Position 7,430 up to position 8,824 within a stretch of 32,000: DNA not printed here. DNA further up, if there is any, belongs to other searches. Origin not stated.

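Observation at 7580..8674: Pilin-like VirB2/TrbC membrane hairpin fused to an MltA/3D-type lytic transglycosylase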

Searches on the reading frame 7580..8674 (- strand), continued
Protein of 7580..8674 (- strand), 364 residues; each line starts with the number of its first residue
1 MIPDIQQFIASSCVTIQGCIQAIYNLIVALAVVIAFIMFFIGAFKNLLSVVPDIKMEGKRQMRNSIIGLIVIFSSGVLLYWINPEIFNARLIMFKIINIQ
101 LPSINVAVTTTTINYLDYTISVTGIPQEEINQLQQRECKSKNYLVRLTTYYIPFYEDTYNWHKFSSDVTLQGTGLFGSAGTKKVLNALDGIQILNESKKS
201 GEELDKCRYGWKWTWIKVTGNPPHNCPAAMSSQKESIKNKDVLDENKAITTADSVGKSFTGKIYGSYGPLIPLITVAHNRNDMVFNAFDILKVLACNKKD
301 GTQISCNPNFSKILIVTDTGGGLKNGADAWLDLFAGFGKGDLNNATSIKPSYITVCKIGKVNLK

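Call 83: find_encoding_contigs(protein=P0013, flank=3000, max_places=3)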
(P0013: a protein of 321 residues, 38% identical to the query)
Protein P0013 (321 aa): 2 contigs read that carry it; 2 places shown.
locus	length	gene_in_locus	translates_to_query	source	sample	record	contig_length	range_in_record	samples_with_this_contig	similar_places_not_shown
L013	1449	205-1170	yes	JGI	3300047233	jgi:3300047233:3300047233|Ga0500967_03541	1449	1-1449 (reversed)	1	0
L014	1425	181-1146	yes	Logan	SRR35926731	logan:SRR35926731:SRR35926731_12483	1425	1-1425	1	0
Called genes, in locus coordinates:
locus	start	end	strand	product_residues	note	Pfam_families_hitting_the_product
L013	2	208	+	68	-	?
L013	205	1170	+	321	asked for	PF18895:T4SS_pilin (weak), PF13539:Peptidase_M15_4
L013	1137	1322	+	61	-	-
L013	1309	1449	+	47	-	?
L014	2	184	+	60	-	?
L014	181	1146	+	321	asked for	PF18895:T4SS_pilin (weak), PF13539:Peptidase_M15_4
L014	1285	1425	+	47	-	?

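Call 84: find_encoding_contigs(protein=P0002, flank=9000, max_places=2)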
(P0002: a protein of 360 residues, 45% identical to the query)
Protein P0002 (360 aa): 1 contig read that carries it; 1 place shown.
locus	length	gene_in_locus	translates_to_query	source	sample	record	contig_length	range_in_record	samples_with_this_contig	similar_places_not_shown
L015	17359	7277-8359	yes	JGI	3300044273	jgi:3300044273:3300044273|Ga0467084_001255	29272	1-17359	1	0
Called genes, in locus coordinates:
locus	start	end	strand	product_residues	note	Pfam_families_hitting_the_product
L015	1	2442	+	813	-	?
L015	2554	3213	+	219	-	-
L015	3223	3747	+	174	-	-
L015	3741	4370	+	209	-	PF26593:TraC-like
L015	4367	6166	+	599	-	PF01935:DUF87, PF19044:P-loop_TraG, PF12846:AAA_10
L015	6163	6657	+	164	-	-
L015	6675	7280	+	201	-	-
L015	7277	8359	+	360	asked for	PF18895:T4SS_pilin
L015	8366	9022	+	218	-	-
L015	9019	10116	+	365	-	-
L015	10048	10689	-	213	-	PF02096:60KD_IMP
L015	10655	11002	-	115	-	PF00825:Ribonuclease_P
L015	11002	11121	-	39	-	PF00468:Ribosomal_L34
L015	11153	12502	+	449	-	PF11638:DnaA_N, PF13401:AAA_22 (faint), PF00308:Bac_DnaA, PF01695:IstB_IS21, PF00004:AAA (weak), PF13173:AAA_14 (weak), PF08299:Bac_DnaA_C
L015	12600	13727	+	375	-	PF00712:DNA_pol3_beta, PF02767:DNA_pol3_beta_2, PF02768:DNA_pol3_beta_3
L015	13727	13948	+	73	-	-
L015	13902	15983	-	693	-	PF00912:Transgly, PF00905:Transpeptidase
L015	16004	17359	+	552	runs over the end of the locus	PF00437:T2SSE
